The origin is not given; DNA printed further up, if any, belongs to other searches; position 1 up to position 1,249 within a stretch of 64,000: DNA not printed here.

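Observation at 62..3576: Probable novel rSAM-modified RiPP cluster with an unannotated 44-aa precursor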

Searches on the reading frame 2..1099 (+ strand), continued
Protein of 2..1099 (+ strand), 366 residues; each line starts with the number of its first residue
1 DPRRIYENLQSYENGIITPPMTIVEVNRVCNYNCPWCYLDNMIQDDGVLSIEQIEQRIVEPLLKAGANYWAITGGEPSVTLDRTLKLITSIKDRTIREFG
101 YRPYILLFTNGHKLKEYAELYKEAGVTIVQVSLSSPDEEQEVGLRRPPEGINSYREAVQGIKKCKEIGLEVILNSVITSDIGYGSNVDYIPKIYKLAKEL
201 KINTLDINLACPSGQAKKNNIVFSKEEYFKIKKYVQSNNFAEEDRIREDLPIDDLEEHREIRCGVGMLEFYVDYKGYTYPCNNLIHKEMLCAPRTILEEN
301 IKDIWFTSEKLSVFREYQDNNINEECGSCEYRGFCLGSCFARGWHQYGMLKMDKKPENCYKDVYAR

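Call 79: find_homologous_proteins(query=L001:6672-7985:+)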
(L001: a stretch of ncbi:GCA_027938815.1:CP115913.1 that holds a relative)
Query L001:6672-7985:+ (438 aa): 22 proteins with E <= 0.001 among 5374 candidates.
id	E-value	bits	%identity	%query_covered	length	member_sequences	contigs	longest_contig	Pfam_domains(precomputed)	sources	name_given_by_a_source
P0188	1.2e-265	900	85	100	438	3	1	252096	PF04055.28,PF13353.12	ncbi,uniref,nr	ncbi:radical SAM/SPASM domain-containing protein [Oceanirhabdus seepicola]|uniref:Radical SAM protei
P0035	1.2e-169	583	55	100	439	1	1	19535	PF13186.12,PF04055.28,PF13353.12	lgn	-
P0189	9.1e-164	564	55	100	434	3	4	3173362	PF13186.12,PF04055.28,PF13353.12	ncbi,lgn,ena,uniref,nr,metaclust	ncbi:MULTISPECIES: radical SAM/SPASM domain-containing protein [Clostridium]|uniref:radical SAM/SPAS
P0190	1.1e-136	475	48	99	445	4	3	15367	PF04055.28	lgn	-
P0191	1.6e-136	474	48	99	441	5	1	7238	PF04055.28,PF13353.12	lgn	-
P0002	2.0e-112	395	42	100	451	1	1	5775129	PF04055.28,PF13353.12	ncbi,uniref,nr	ncbi:radical SAM/SPASM domain-containing protein [Oceanirhabdus sp. W0125-5]|uniref:radical SAM/SPAS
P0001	5.0e-108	380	41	100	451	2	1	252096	PF13186.12,PF04055.28,PF13353.12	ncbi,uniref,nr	ncbi:radical SAM/SPASM domain-containing protein [Oceanirhabdus seepicola]|uniref:Radical SAM protei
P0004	2.4e-99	352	39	100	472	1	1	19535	PF04055.28,PF13353.12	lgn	-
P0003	2.7e-98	348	39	100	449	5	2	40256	PF04055.28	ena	-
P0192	5.1e-95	337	39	100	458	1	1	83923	PF13186.12,PF04055.28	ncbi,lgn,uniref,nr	ncbi:radical SAM protein with 4Fe4S-binding SPASM domain [Anaerobacterium chartisolvens]|uniref:Radi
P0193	1.3e-86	309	35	99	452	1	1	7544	PF04055.28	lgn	-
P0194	6.9e-71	258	33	100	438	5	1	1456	PF13186.12,PF04055.28,PF13353.12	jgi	jgi:radical SAM protein with 4Fe4S-binding SPASM domain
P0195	5.5e-69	251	33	100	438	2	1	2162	PF13186.12,PF04055.28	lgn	-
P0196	2.1e-68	249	33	100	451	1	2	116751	PF04055.28,PF13353.12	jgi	jgi:radical SAM protein with 4Fe4S-binding SPASM domain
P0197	1.7e-67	246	33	100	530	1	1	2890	PF13186.12,PF04055.28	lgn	-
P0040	3.5e-65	239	32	100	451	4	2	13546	PF13186.12,PF04055.28,PF13353.12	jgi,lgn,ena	jgi:radical SAM protein with 4Fe4S-binding SPASM domain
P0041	1.4e-64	237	34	99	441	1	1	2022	PF04055.28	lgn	-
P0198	2.1e-64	236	31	100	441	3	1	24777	PF04055.28,PF13353.12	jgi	-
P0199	6.6e-63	231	32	98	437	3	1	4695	PF04055.28,PF13353.12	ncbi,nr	ncbi:MAG: radical SAM protein [Theionarchaea archaeon]|nr:radical SAM protein [Theionarchaea archaeo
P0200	1.1e-61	227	31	100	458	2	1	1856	PF13186.12,PF04055.28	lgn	-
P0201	1.3e-59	220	30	97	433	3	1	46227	PF13186.12,PF04055.28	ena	-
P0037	6.3e-51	192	41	54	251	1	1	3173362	PF04055.28,PF13353.12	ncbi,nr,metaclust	ncbi:hypothetical protein AGR56_14460 [Clostridium sp. DMHC 10]|nr:radical SAM protein [Clostridium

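Call 80: find_encoding_contigs(protein=P0196, flank=4000, max_places=1)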
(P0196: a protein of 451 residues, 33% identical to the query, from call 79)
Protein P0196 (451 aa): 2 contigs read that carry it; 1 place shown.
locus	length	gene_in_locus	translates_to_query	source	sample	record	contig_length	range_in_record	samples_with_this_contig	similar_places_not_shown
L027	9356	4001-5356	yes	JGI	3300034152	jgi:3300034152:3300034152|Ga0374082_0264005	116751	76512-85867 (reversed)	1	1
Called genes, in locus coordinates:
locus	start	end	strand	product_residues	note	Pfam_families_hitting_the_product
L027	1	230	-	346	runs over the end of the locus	PF06445:GyrI-like, PF19641:DUF6144 (faint)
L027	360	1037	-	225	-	PF04474:DUF554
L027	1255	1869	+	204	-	PF01965:DJ-1_PfpI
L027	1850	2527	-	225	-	PF00561:Abhydrolase_1, PF00975:Thioesterase (weak), PF12146:Hydrolase_4, PF12697:Abhydrolase_6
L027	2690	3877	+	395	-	PF13480:Acetyltransf_6 (weak)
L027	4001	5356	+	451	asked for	PF13353:Fer4_12 (faint), PF04055:Radical_SAM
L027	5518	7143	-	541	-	PF03169:OPT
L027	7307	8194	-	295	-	PF04055:Radical_SAM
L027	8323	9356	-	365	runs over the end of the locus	PF03215:Rad17 (weak), PF00005:ABC_tran, PF13304:AAA_21 (faint), PF17912:OB_MalK, PF08402:TOBE_2 (weak), PF03459:TOBE (weak)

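Call 81: find_encoding_contigs(protein=P0201, flank=4000, max_places=1)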
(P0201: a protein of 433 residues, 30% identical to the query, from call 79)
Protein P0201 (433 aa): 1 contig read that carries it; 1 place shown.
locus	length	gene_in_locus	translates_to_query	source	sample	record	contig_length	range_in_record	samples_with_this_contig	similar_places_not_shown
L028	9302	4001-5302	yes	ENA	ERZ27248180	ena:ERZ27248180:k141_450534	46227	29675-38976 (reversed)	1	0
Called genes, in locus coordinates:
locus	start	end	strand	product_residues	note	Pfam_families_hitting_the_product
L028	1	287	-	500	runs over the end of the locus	PF10150:RNase_E_G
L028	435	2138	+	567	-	PF02776:TPP_enzyme_N, PF00205:TPP_enzyme_M, PF02775:TPP_enzyme_C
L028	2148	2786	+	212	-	-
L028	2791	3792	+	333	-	PF08541:ACP_syn_III_C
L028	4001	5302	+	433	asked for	PF04055:Radical_SAM, PF13186:SPASM (faint)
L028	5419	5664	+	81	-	-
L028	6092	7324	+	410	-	PF01676:Metalloenzyme, PF10143:PhosphMutase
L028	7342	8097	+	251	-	PF13353:Fer4_12, PF04055:Radical_SAM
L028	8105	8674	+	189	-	-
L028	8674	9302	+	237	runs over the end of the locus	PF00702:Hydrolase, PF12710:HAD (weak), PF13419:HAD_2, PF13242:Hydrolase_like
